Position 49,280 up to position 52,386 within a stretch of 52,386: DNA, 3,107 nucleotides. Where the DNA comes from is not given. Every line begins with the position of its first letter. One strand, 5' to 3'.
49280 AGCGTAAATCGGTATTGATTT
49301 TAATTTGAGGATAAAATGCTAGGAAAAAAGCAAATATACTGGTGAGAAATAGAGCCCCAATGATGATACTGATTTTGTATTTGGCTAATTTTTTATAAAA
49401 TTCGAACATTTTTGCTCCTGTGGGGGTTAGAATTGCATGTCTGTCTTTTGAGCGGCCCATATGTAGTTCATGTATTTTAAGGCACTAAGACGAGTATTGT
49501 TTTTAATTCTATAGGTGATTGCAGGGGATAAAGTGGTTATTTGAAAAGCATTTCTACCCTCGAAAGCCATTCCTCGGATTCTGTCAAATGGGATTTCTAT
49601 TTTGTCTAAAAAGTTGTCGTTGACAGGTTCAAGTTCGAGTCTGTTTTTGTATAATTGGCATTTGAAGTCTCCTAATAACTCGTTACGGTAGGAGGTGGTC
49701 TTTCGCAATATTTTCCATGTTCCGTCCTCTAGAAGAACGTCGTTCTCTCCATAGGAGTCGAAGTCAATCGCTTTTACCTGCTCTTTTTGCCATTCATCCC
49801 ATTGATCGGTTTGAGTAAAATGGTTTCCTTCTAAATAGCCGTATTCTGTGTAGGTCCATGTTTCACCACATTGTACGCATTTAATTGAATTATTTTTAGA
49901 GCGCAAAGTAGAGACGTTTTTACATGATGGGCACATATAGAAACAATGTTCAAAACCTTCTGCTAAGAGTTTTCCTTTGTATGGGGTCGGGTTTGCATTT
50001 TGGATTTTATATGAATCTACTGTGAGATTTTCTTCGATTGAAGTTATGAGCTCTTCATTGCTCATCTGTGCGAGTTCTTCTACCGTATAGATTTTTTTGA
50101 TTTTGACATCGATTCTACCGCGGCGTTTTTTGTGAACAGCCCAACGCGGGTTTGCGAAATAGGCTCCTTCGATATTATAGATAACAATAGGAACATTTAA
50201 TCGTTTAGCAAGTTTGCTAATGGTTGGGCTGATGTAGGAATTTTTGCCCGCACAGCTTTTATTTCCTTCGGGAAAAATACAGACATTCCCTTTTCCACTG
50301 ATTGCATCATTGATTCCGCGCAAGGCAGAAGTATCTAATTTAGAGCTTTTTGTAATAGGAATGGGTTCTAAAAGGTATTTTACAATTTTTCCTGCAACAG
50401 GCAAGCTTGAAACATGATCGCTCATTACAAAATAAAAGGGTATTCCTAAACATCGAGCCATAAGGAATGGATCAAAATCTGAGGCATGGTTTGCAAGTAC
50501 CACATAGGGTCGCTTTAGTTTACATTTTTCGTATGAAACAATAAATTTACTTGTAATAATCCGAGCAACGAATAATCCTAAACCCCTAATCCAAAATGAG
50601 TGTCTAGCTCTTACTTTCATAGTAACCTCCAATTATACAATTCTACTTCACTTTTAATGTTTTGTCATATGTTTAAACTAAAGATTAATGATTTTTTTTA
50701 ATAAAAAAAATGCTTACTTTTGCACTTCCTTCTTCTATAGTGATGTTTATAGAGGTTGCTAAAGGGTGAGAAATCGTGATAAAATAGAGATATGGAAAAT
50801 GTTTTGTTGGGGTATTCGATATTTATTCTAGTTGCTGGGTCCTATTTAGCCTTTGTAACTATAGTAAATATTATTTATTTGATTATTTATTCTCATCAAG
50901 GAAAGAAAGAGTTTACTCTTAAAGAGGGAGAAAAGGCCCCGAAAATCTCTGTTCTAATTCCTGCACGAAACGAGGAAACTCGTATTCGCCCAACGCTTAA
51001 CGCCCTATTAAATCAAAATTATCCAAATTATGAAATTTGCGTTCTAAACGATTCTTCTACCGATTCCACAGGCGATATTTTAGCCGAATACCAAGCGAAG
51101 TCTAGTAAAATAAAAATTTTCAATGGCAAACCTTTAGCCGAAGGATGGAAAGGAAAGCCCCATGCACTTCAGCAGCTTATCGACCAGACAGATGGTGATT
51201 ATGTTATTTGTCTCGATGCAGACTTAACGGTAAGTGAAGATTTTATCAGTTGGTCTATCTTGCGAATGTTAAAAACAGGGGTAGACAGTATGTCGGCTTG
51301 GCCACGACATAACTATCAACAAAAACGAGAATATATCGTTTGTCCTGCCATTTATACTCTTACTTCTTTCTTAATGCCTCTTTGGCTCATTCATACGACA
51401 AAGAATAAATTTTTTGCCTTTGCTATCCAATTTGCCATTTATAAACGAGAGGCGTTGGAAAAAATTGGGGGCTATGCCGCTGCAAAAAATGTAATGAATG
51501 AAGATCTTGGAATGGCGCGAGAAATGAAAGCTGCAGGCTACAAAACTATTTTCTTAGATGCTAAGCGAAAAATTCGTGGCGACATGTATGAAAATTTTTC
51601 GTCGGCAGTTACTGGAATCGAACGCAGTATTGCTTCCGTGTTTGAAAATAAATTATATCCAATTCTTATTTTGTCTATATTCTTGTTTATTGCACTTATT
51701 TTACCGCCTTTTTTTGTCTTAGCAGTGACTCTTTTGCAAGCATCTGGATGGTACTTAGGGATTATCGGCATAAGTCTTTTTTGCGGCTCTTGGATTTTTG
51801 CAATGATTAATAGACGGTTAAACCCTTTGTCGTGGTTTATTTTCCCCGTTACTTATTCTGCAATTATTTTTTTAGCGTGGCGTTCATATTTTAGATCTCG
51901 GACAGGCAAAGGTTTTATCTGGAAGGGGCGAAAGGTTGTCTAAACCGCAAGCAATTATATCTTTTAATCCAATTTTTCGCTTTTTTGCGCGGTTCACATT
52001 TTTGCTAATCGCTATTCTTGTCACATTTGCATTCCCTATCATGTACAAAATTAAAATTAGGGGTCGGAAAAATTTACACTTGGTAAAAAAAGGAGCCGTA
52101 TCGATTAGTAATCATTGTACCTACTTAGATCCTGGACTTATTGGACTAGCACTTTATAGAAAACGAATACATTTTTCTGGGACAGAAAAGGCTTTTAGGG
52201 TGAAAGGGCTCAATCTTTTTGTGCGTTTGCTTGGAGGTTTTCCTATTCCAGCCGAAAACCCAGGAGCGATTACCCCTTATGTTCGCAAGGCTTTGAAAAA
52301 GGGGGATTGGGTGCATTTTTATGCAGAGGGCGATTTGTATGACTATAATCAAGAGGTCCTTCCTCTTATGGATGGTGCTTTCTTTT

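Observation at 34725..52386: Modular acyltransferase / RND-MMPL exporter / glycosyltransferase locus: candidate uncharacterised (glyco)lipid assembly and export system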

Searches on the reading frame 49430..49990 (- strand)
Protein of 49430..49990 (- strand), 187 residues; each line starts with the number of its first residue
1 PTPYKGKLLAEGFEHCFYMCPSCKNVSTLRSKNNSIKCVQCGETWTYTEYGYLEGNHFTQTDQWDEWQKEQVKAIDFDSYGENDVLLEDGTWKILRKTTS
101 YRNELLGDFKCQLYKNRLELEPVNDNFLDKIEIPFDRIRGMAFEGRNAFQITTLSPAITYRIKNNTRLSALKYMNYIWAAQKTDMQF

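Call 93: search_protein_representatives(protein=window:49430-49990:-)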
Query: 187 residues. Proteins with E-value up to 0.001 (for the whole library): 771; up to 1e-10: 99; up to 1e-30: 3. The best 150 are listed.
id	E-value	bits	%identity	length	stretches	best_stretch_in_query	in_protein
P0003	3.5e-55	203.0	53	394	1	1-185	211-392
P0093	5.3e-31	124.1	36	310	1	4-187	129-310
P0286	9.0e-31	123.3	37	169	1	18-186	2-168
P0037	8.1e-29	117.0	40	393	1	1-187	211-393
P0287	9.2e-25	103.7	34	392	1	4-185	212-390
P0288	3.3e-21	92.1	39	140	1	45-186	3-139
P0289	9.9e-21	90.6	35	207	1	1-175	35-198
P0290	4.4e-18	81.9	31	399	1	2-180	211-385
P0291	8.8e-18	80.9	31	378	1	4-177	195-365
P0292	1.4e-17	80.3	36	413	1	1-177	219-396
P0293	4.0e-16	75.5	35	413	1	3-182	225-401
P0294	2.0e-15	73.3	47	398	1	3-72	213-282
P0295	3.8e-15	72.4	34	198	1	1-176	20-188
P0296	4.2e-15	72.2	33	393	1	1-135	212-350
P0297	4.7e-15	72.1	31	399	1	3-177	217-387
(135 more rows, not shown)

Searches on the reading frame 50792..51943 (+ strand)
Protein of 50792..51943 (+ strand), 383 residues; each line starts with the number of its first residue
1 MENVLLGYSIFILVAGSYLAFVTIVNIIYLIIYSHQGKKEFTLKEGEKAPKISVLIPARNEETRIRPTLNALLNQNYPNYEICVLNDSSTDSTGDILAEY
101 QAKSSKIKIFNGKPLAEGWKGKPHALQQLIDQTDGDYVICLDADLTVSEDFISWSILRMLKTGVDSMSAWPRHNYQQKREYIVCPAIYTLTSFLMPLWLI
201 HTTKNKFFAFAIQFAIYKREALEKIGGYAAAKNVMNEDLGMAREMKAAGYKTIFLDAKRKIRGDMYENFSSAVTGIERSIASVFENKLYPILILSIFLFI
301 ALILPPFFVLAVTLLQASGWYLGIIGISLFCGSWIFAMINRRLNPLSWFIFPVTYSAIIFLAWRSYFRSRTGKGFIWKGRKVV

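Call 7: search_protein_families(library=pfam, proteins=[window:50792-51943:+], max_evalue=0.01)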
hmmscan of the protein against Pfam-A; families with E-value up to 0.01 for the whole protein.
window:50792-51943:+ (383 aa): 6 families
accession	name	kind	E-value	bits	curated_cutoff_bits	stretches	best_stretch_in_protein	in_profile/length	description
PF00535.33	Glycos_transf_2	-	3.7e-28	99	23.3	1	53-225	1-167/168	Glycosyl transferase family 2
PF13641.12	Glyco_tranf_2_3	-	4.2e-16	60.1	27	1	50-259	1-208/230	Glycosyltransferase like family 2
PF13506.12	Glyco_transf_21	-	5.1e-09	36.3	21.7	1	120-257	16-149/174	Glycosyl transferase family 21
PF10111.15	Glyco_tranf_2_2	-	4.8e-06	26.7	27.3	1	53-229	1-182/276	Glycosyltransferase like family 2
PF13704.12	Glyco_tranf_2_4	-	9.4e-05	23.3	27.5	1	59-144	1-81/98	Glycosyl transferase family 2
PF13632.12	Glyco_trans_2_3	-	0.00011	22.5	27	1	137-360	1-197/198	Glycosyl transferase family group 2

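Call 9: search_protein_families(library=ncbifam, proteins=[window:50792-51943:+], max_evalue=0.001)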
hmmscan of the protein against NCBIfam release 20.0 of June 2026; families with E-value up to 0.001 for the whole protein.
window:50792-51943:+ (383 aa): 22 families
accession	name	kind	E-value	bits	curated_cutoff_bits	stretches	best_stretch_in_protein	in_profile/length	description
TIGR03469.1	HpnB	hypoth_equivalog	2.5e-37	128.8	379.25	1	46-381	40-383/386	hopene-associated glycosyltransferase HpnB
NF045692.1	OglycostaseCruG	equivalog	1.3e-33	116.5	600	1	46-282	37-275/386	2'-O-glycosyltransferase CruG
TIGR03937.1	PgaC_IcaA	equivalog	6.3e-27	94.6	422.3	1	11-254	4-242/407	poly-beta-1,6-N-acetyl-D-glucosamine synthase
TIGR03472.1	HpnI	equivalog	1.6e-16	60.1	310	1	16-382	5-362/373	bacteriohopanetetrol glucosamine biosynthesis glycosyltransferase HpnI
NF007482.0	PRK10073.1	equivalog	1.4e-13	50.5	423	1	48-224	4-178/334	glycosyltransferase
TIGR03030.1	CelA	equivalog_domain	1.2e-12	46.7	699.1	1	8-156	90-250/714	UDP-forming cellulose synthase catalytic subunit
NF047683.1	TeichurnBiosyTuaG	equivalog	7.4e-12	45.4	400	1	48-153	4-105/252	teichuronic acid biosynthesis protein TuaG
TIGR03111.1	glyc2_xrt_Gpos1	hypoth_equivalog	2.7e-11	42.9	363.95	1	23-168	25-166/439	TIGR03111 family XrtG-associated glycosyltransferase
NF050050.1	ProtGlycPglI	equivalog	4.5e-11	42.7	500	1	50-154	2-103/306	GalNAc(5)-diNAcBac-PP-undecaprenol beta-1,3-glucosyltransferase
NF038299.1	EPS_HpsN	equivalog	6.6e-11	41.7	425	1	50-154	1-101/317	hormogonium polysaccharide biosynthesis glycosyltransferase HpsN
NF041875.1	EPS_EpsD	equivalog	3.9e-10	39.6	370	1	52-153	1-98/325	exopolysaccharide biosynthesis glycosyltransferase EpsD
TIGR04283.1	glyco_like_mftF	equivalog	4.6e-10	39.5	182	1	52-254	1-177/221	TIGR04283 family arsenosugar biosynthesis glycosyltransferase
NF010496.0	PRK13915.1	equivalog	2e-09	37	262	1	43-154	24-137/307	glucosyl-3-phosphoglycerate synthase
NF047588.1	GlcsyltransPgfSStrep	equivalog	7.3e-09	35.3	500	1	51-210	2-159/308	glycosyltransferase PgfS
NF038302.1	EPS_HpsE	equivalog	9.4e-09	34.7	300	1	52-153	3-105/307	hormogonium polysaccharide biosynthesis glycosyltransferase HpsE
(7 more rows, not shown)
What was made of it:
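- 50792..51943 (+): membrane GT2 of the HpnB/CruG-like, non-processive lipid-acceptor type; second gene of the conserved operon. The HpnB model scores 129 bits over its full length, below the cut-off of 379, and CruG gives E 1e-33 (calls 7, 9).
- On Processive GT2 synthases (PgaC/IcaA, BcsA, NodC): PgaC scores 95 bits against 422 (call 9).
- Closest known: Carotenoid glycoside-ester enzyme pairs. Same: CruG is the second-best NCBIfam hit of the GT2 (call 9).
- The GT2's best models are HpnB and CruG (call 9). The PgaC/IcaA model hits the GT2 at E 6e-27 (call 9).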

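Call 27: search_solved_structures(query=window:50792-51943:+, max_evalue=0.001)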
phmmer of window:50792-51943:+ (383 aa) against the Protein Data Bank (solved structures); distinct sequences matched with E-value up to 0.001: 17.
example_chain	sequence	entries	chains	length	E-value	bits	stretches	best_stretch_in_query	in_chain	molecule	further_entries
5hea_A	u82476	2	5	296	6.1e-10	42.1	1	51-223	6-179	Putative glycosyltransferase (GalT1)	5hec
6p61_A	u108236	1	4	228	9.1e-10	41.5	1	47-153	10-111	Glycosyltransferase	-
2z87_A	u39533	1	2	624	6.1e-09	38.8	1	31-144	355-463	Chondroitin synthase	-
2z86_A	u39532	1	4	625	6.2e-09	38.8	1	31-144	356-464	Chondroitin synthase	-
5tze_C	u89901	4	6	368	8.7e-08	35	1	51-150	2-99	Glycosyl transferase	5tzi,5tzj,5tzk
5tz8_A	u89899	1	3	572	1.8e-07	34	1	51-150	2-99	Glycosyl transferase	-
8vh7_A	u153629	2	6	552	2.7e-07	33.4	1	33-112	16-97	Heparosan synthase B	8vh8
8viw_A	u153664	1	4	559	2.8e-07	33.3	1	33-112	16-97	Heparosan synthase B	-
6yv7_B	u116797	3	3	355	4.3e-07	32.7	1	49-253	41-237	Glycosyl transferase, family 2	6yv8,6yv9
6yv7_A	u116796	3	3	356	4.4e-07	32.7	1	49-253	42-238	Glycosyl transferase, family 2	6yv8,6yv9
3bcv_A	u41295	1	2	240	4e-06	29.5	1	49-151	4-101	Putative glycosyltransferase protein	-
5ekp_C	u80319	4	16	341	0.0001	24.9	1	50-167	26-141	Uncharacterized glycosyltransferase sll0501 | Glycosyltransferase sll0501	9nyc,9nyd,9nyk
9nye_A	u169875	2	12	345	0.0001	24.9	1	50-167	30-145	Glycosyltransferase sll0501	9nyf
5eke_A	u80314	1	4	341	0.00018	24.1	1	50-167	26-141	Uncharacterized glycosyltransferase sll0501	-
4y6n_A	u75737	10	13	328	0.00047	22.7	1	47-161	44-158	Glucosyl-3-phosphoglycerate synthase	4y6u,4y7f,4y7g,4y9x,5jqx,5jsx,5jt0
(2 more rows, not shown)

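Call 38: find_encoding_contigs(protein=window:50792-51943:+, flank=10000, max_places=3)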
Protein window:50792-51943:+ (383 aa): no gene with exactly this product is on record in the collection.
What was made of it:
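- Tried and rejected: Looking up the window's own contig to read past AT4 failed (call 38).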

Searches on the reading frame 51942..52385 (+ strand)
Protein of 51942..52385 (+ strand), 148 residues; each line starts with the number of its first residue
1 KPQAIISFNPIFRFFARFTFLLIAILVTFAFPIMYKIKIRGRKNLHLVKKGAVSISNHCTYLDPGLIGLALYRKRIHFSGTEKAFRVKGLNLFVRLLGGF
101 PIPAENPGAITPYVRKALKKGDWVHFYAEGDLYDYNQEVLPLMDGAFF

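Call 7: search_protein_families(library=pfam, proteins=[window:51942-52385:+], max_evalue=0.01)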
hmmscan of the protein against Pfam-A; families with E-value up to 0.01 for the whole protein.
window:51942-52385:+ (148 aa): 1 family
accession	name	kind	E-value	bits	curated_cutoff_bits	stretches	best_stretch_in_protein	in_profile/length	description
PF01553.26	Acyltransferase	-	1.5e-12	47.9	23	1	36-147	1-116/132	Acyltransferase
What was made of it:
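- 51936..52386 (+): AT4 (NHCTYLD), a small membrane-anchored PlsC-type acyltransferase; third gene of the conserved operon, truncated by the window end. PF01553 scores 48 bits (call 7).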

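Call 9: search_protein_families(library=ncbifam, proteins=[window:51942-52385:+], max_evalue=0.001)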
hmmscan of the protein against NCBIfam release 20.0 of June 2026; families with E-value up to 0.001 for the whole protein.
window:51942-52385:+ (148 aa): 3 families
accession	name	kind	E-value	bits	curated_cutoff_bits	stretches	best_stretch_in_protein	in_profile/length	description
NF006386.0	PRK08633.1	equivalog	1.5e-14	52.7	1221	1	16-132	408-522/1147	acyl-[ACP]--phospholipid O-acyltransferase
NF005291.0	PRK06814.1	equivalog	2.2e-09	35.8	1349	1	26-131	430-533/1140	acyl-[ACP]--phospholipid O-acyltransferase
TIGR00530.1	AGP_acyltrn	subfamily_domain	2.9e-05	23.8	102.95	1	37-145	4-112/130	1-acylglycerol-3-phosphate O-acyltransferase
